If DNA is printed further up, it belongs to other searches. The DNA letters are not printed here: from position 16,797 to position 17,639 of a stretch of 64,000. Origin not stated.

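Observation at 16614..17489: Adjacent oxidative-stress / Fe-S auxiliary genes: IscA/HesB-type carrier plus an Fe/Mn superoxide dismutase with all four metal ligands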

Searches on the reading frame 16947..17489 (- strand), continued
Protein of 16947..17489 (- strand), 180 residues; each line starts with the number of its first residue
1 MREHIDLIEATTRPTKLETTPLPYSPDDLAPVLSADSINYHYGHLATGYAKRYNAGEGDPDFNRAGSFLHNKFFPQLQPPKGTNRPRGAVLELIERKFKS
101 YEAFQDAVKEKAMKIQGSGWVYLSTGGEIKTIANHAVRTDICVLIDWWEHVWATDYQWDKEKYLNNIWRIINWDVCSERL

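Call 20: get_annotated_region(hit=H3, flank=6000)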
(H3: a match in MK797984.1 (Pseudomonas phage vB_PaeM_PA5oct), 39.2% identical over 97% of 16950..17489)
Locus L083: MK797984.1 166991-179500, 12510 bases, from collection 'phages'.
description: Pseudomonas phage vB_PaeM_PA5oct, complete genome.
organism: Pseudomonas phage vB_PaeM_PA5oct (NCBI taxid 2163605)
taxonomy: Viruses; Duplodnaviria; Heunggongvirae; Uroviricota; Caudoviricetes; Arenbergviridae; Wroclawvirus; Wroclawvirus PA5oct
host: -; source: -; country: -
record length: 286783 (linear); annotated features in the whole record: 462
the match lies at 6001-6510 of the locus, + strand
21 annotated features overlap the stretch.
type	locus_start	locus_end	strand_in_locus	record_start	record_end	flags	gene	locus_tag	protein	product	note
CDS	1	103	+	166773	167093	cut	-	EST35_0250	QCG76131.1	hypothetical protein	-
CDS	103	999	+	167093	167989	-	-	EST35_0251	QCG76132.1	thymidylate synthase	ESI-MS/MS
CDS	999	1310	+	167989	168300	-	-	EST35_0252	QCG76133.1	hypothetical protein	-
CDS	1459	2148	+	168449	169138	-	-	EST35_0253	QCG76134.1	GTP cyclohydrolase type 1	ESI-MS/MS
CDS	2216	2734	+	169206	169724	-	-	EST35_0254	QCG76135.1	6-carboxytetrahydropterin synthase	ESI-MS/MS; 6-carboxytetrahydropterin synthase, Queuosine biosynthesis QueD, PTPS-I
CDS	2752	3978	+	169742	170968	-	-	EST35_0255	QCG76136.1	ATP-dependent Clp protease ATP-binding subunit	ATP-dependent Clp protease ATP-binding subunit ClpX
CDS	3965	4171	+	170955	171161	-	-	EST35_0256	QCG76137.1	30S ribosomal protein S21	-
CDS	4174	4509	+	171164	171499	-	-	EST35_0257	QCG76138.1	hypothetical protein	-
CDS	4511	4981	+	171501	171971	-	-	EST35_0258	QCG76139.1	hypothetical protein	-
CDS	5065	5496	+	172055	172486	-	-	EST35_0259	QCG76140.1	heat shock protein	-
CDS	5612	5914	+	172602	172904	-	-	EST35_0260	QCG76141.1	ATP-dependent Clp protease adapter protein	ATP-dependent Clp protease adapter protein ClpS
CDS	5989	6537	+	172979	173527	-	-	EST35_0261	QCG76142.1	hypothetical protein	ESI-MS/MS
CDS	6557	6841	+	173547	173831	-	-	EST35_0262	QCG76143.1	hypothetical protein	-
CDS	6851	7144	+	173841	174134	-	-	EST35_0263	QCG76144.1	hypothetical protein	-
CDS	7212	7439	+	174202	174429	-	-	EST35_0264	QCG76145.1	hypothetical protein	-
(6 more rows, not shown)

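Call 21: get_annotated_region(hit=H12, flank=6000)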
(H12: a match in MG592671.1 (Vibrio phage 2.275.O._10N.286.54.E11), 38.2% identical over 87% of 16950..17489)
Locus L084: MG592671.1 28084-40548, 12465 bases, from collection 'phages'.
description: Vibrio phage 2.275.O._10N.286.54.E11, partial genome.
organism: Vibrio phage 2.275.O._10N.286.54.E11 (NCBI taxid 1881285)
taxonomy: Viruses; Duplodnaviria; Heunggongvirae; Uroviricota; Caudoviricetes
host: Vibrio cyclitrophicus; source: iron chloride precipitation of 0.2um-filtered seawater, resuspended in oxalate solution; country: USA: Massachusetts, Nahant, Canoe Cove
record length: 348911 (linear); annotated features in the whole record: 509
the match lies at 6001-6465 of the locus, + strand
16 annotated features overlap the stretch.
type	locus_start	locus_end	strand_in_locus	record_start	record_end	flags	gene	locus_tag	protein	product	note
CDS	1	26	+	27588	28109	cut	-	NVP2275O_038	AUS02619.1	dihydrofolate reductase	NVP2275O_038; tara_best_match:OM-RGC.v1.022873603; InterPro:IPR012259; kegg:none|pfam:PF00186|cog:COG0262|egg:COG0207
CDS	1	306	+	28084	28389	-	-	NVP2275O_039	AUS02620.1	coil containing protein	NVP2275O_039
CDS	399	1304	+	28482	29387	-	-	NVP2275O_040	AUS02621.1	hypothetical protein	NVP2275O_040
CDS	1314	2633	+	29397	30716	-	-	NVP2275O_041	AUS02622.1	P-loop containing nucleoside triphosphate hydrolase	NVP2275O_041; cvp_best_match:RF_PEP_414087228; InterPro:IPR027417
CDS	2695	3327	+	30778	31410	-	-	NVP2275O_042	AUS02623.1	hypothetical protein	NVP2275O_042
CDS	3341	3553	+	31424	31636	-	-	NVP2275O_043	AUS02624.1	hypothetical protein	NVP2275O_043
CDS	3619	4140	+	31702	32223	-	-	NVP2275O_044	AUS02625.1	translation initiation factor IF-3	NVP2275O_044; tara_best_match:OM-RGC.v1.018611987; cvp_best_match:RF_PEP_414087231; InterPro:IPR019814; ...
CDS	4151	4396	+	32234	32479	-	-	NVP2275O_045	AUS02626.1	RpsU3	NVP2275O_045; tara_best_match:OM-RGC.v1.032382201; InterPro:IPR001911; kegg:none|pfam:PF01165|cog:COG0828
CDS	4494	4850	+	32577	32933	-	-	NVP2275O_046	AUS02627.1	ribosomal protein L7/L12/ClpS-like adaptor protein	NVP2275O_046; InterPro:IPR014719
CDS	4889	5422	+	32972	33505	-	-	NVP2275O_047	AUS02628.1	KTSC domain protein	NVP2275O_047; cvp_best_match:RF_PEP_414087233; InterPro:IPR025309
CDS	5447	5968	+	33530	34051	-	-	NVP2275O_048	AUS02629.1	hypothetical protein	NVP2275O_048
CDS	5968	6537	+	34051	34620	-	-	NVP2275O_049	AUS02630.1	manganese/iron superoxide dismutase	NVP2275O_049; tara_best_match:OM-RGC.v1.017085054; InterPro:IPR019832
CDS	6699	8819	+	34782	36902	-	-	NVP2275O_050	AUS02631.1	DNA topoisomerase, type IIA subunit B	NVP2275O_050; cvp_best_match:NCBI_PEP_441462845; InterPro:IPR013506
CDS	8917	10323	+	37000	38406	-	-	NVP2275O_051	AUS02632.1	DNA gyrase/topoisomerase IV subunit A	NVP2275O_051; cvp_best_match:NCBI_PEP_441462844; InterPro:IPR013758; pfam:PF00521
CDS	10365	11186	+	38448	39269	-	-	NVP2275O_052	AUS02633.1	hypothetical protein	NVP2275O_052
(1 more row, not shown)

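Call 26: search_protein_representatives(protein=window:16950-17489:-)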
Query: 180 residues. Proteins with E-value up to 0.001 (for the whole library): 2537; up to 1e-10: 439; up to 1e-30: 43. The best 150 are listed.
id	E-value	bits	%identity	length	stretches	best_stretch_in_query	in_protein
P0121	2.5e-62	226.2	85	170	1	1-121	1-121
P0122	4.9e-61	221.9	57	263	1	16-180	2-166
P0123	6.9e-59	214.9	57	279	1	14-175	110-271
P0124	1.0e-57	211.1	55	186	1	13-175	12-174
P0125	4.0e-57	209.2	53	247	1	16-180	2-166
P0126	1.3e-54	201.0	54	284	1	17-180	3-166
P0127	7.7e-54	198.5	48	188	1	4-179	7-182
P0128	6.7e-50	185.6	48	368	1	18-180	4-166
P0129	3.5e-49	183.3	51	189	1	3-180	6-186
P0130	7.1e-49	182.3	80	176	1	34-137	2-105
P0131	4.9e-48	179.5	71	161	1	27-148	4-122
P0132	5.8e-46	172.8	51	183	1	15-180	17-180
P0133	3.1e-41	157.4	45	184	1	2-179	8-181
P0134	6.3e-41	156.4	45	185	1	14-180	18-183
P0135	1.7e-40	154.9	79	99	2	133-180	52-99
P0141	2.0e-39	151.5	43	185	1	2-180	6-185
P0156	2.6e-32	128.2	38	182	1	3-179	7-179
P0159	8.8e-32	126.5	38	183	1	8-179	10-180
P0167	8.1e-30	120.1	38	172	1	10-180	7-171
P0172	3.5e-27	111.5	41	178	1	20-180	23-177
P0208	6.7e-21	91.0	37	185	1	19-179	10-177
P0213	3.4e-20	88.7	38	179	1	16-175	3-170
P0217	9.7e-20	87.2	40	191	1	19-179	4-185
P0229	5.6e-19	84.8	39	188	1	16-180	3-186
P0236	2.6e-18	82.6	31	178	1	13-179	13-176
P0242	8.3e-18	80.9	36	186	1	21-180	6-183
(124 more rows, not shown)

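Call 35: predict_structure(alignment_id=A1)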
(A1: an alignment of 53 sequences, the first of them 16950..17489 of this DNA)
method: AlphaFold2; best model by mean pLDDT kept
length: 180 residues; sequences in the alignment: 53
mean_pLDDT: 94.3   pTM: 0.88
mean pLDDT of the five models: 94.3, 94.3, 94.2, 92.8, 91.6
residues with pLDDT >= 90: 163; 70-90: 4; 50-70: 13; < 50: 0
segments of 3 or more residues with pLDDT < 50: none
pLDDT, mean of each block of 10 residues (from residue 1): 59 81 97 97 96 97 97 98 95 99 99 97 99 97 98 96 98 98
secondary structure, 60 per line:
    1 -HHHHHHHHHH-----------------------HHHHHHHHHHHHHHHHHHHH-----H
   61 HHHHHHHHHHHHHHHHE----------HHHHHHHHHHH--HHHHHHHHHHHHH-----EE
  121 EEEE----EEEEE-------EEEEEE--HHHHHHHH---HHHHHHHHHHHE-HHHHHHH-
elements in order: H2-11 H35-54 H60-76 H88-98 H101-113 E119-124 E129-133 E141-146 H149-156 H160-170 H173-179

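Call 37: fold_search(model_id=the predicted structure, library=pdb)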
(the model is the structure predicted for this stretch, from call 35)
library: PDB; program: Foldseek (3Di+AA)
matches with E <= 10: 396; with E <= 0.001: 260
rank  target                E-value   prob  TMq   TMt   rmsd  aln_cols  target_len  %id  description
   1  5a9g_A                1.7e-13  1.00  0.83  0.73   3.0       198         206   28  Manganese Superoxide Dismutase from Sphingobacterium sp. T2 (released 2015-08-05)
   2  9twc_A                1.8e-13  1.00  0.84  0.79   2.0       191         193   28  Legionella monocytogenes SodA wt (released 2026-03-11)
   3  3ak2_B                3.1e-13  1.00  0.81  0.70   3.8       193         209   27  Superoxide dismutase from Aeropyrum pernix K1, Mn-bound form (released 2011-02-02)
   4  3ak1_B                3.1e-13  1.00  0.79  0.67   4.1       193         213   27  Superoxide dismutase from Aeropyrum pernix K1, apo-form (released 2011-02-02)
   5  1wb8_A                3.3e-13  1.00  0.83  0.74   2.8       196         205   28  Iron Superoxide Dismutase (FE-SOD) from the Hyperthermophile SULFOLOBUS SOLFATARICUS. 2.3 A Resolution Structure of Re (released 2004-11-08)
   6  1wb7_A                4.7e-13  1.00  0.84  0.74   2.8       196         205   28  Iron Superoxide Dismutase (Fe-SOD) From The Hyperthermophile Sulfolobus Solfataricus. Crystal Structure of the Y41F mu (released 2004-11-08)
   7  3ak2_A                4.7e-13  1.00  0.81  0.70   3.8       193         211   27  Superoxide dismutase from Aeropyrum pernix K1, Mn-bound form (released 2011-02-02)
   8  3ak1_A                4.7e-13  1.00  0.81  0.69   3.9       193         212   27  Superoxide dismutase from Aeropyrum pernix K1, apo-form (released 2011-02-02)
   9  3ak2_D                6.7e-13  1.00  0.81  0.70   3.8       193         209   27  Superoxide dismutase from Aeropyrum pernix K1, Mn-bound form (released 2011-02-02)
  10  3ak2_C                7.1e-13  1.00  0.83  0.72   3.1       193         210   28  Superoxide dismutase from Aeropyrum pernix K1, Mn-bound form (released 2011-02-02)
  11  3tjt                  7.5e-13  1.00  0.83  0.74   3.3       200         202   24  Crystal Structure Analysis of the superoxide dismutase from Clostridium difficile (released 2012-08-29)
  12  8avl_A                7.9e-13  1.00  0.85  0.80   2.2       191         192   29  Superoxide dismutase SodFM2 from Bacteroides fragilis (released 2023-04-19)
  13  1b06_A                7.9e-13  1.00  0.83  0.73   2.9       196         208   28  SUPEROXIDE DISMUTASE FROM SULFOLOBUS ACIDOCALDARIUS (released 1999-11-18)
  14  8avm_A                8.4e-13  1.00  0.82  0.77   2.7       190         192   29  Mutant of Superoxide Dismutase sodfm2 from Bacteroides fragilis (released 2023-04-19)
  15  4ffk                  8.9e-13  1.00  0.82  0.70   4.3       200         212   27  X-ray structure of iron superoxide dismutase from Acidilobus saccharovorans (released 2012-06-27)
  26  1n0n_A                2.4e-12  1.00  0.83  0.75   3.4       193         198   27  Catalytic and Structural Effects of Amino-Acid Substitution at His30 in Human Manganese Superoxide Dismutase (released 2002-11-06)
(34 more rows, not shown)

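Call 43: find_encoding_contigs(protein=window:16947-17489:-, flank=10000, max_places=4)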
Protein window:16947-17489:- (180 aa): 19 contigs read that carry it; 4 places shown.
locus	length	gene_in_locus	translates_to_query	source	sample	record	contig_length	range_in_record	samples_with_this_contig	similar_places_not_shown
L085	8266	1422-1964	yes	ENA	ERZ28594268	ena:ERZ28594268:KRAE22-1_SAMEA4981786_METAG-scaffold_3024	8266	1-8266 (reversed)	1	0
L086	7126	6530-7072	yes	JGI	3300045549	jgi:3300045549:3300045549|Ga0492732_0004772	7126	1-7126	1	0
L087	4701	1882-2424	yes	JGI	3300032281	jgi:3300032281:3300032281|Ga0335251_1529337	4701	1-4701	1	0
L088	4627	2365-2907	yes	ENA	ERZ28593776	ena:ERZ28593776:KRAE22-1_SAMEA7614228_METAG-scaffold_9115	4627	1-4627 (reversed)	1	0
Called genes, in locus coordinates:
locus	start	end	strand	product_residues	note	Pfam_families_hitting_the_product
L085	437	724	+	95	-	-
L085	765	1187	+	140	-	PF10902:WYL_2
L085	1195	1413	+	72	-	PF01176:eIF-1a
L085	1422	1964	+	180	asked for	PF02777:Sod_Fe_C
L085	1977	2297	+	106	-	PF01521:Fe-S_biosyn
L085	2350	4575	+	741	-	-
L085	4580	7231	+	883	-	PF05345:He_PIG (faint)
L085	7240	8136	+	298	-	-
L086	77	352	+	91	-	-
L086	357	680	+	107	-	-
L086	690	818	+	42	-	-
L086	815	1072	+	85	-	-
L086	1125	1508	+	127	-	-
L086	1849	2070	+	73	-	PF07432:Hc1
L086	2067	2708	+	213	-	-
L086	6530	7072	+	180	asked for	PF02777:Sod_Fe_C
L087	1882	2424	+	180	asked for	PF02777:Sod_Fe_C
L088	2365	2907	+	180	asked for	PF02777:Sod_Fe_C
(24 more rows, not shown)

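Call 53: find_related_loci(query=P0141, collection=viral_contigs, flank=6000)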
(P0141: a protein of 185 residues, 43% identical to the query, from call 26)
Query P0141 (185 aa) in viral_contigs; peptide patterns used: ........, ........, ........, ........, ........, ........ (x = any residue, [..] = any of these).
9 stretches matched a pattern; 9 encode a relative of the query (tblastn E <= 1e-3); 9 distinct loci.
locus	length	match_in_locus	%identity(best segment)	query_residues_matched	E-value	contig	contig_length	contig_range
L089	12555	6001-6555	99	1-185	2e-126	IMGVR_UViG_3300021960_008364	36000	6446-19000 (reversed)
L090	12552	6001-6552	78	1-184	2e-101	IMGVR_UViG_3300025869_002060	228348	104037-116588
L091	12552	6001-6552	78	1-184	2e-101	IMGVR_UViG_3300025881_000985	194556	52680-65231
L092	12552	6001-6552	78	1-184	2e-101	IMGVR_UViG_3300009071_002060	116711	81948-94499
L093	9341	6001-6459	45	33-185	8e-43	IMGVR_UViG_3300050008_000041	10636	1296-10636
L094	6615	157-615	45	33-185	8e-43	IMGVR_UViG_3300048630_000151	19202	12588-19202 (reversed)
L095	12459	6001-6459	42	33-185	7e-41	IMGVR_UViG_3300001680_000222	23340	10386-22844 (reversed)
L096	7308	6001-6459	43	33-185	3e-40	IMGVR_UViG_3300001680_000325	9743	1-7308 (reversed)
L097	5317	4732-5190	43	33-185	3e-40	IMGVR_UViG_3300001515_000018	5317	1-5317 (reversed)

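Call 54: find_related_loci(query=P0156, collection=viral_contigs, flank=6000)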
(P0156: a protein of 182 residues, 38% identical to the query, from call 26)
Query P0156 (182 aa) in viral_contigs; peptide patterns used: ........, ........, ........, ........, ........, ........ (x = any residue, [..] = any of these).
19 stretches matched a pattern; 11 encode a relative of the query (tblastn E <= 1e-3); 11 distinct loci.
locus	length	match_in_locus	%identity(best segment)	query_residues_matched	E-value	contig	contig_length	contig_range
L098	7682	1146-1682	56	2-182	8e-64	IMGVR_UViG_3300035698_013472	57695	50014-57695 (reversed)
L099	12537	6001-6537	56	2-182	9e-64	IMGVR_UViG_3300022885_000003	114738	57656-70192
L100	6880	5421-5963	41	4-180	4e-47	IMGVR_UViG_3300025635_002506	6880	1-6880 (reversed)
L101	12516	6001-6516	44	16-180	4e-47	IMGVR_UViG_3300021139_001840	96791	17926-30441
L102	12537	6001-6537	44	4-180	2e-46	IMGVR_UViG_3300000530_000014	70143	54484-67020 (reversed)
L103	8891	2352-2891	43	5-180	2e-45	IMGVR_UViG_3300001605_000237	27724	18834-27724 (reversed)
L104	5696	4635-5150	44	16-180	3e-45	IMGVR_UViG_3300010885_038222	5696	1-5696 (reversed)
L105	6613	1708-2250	41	4-180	1e-44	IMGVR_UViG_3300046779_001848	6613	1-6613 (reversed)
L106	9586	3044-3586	41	4-180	6e-44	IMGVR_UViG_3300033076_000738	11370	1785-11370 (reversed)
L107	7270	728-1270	41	4-180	6e-44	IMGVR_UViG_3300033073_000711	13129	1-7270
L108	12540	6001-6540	42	5-180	1e-44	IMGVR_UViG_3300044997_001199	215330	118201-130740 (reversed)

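Call 65: find_related_loci(query=window:16950-17489:-, collection=genome_contigs, flank=5000)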
Query window:16950-17489:- (180 aa) in genome_contigs; peptide patterns used: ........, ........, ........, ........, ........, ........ (x = any residue, [..] = any of these).
69 stretches matched a pattern; 2 encode a relative of the query (tblastn E <= 1e-3); 2 distinct loci.
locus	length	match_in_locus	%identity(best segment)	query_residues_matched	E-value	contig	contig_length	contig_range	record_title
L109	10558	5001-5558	73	1-180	2e-93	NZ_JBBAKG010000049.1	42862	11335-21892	MAG: Haliscomenobacter sp. isolate EUL_031 ctg49-EUL_031, whole genome shotgun sequence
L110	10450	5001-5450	83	31-180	7e-89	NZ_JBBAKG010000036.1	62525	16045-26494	MAG: Haliscomenobacter sp. isolate EUL_031 ctg36-EUL_031, whole genome shotgun sequence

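Call 71: search_protein_families(library=padloc, proteins=[window:16950-17489:-], max_evalue=0.01)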
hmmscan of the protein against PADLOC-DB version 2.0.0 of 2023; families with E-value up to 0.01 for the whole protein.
window:16950-17489:- (180 aa): 0 families

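Call 73: find_related_loci(query=P0159, collection=viral_contigs, flank=4000)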
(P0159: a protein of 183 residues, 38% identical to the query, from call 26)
Query P0159 (183 aa) in viral_contigs; peptide patterns used: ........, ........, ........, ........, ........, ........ (x = any residue, [..] = any of these).
5 stretches matched a pattern, but none encodes a relative of the query by tblastn (E <= 1e-3).

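Call 74: find_related_loci(query=P0213, collection=viral_contigs, flank=4000)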
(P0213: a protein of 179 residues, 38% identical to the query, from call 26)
Query P0213 (179 aa) in viral_contigs; peptide patterns used: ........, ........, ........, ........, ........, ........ (x = any residue, [..] = any of these).
8 stretches matched a pattern, but none encodes a relative of the query by tblastn (E <= 1e-3).

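Call 75: list_cluster_members(proteins=[P0159, P0167, P0236, P0213, P0208, P0217, P0229, P0242, P0172, P0127])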
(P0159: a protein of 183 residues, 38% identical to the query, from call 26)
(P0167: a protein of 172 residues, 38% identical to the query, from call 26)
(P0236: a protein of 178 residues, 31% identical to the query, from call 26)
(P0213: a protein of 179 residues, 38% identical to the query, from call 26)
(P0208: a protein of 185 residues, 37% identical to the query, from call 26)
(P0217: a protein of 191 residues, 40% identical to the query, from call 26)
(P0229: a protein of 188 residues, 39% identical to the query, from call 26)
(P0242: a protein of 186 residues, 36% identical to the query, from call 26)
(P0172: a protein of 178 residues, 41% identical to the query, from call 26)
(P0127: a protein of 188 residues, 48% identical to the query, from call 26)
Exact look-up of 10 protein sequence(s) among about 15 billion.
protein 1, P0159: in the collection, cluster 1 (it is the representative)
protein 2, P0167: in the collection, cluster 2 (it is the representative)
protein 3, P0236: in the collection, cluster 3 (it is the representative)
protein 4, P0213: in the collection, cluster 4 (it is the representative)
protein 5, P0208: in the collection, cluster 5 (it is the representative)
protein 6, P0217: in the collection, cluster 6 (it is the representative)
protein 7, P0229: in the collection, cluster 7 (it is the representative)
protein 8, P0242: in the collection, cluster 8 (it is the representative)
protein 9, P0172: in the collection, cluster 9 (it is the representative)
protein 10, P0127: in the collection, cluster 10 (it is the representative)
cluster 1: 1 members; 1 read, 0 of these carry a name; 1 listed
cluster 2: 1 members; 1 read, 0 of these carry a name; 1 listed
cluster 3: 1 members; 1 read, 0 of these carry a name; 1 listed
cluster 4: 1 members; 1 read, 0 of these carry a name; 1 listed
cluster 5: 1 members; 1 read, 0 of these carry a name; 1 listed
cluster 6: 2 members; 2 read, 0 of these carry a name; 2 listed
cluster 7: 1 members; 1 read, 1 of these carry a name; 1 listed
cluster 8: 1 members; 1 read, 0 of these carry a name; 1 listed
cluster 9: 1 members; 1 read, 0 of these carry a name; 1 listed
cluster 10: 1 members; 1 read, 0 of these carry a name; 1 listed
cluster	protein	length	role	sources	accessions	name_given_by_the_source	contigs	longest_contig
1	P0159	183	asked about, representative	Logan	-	-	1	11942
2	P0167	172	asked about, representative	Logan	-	-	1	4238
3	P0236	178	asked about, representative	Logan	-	-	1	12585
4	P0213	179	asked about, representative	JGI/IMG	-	-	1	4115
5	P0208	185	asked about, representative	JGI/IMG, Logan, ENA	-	-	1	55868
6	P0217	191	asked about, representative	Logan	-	-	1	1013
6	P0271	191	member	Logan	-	-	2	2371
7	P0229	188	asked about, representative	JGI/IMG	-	superoxide dismutase, Fe-Mn family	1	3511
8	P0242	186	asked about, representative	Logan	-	-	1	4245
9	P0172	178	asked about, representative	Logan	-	-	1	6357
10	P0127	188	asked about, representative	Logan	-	-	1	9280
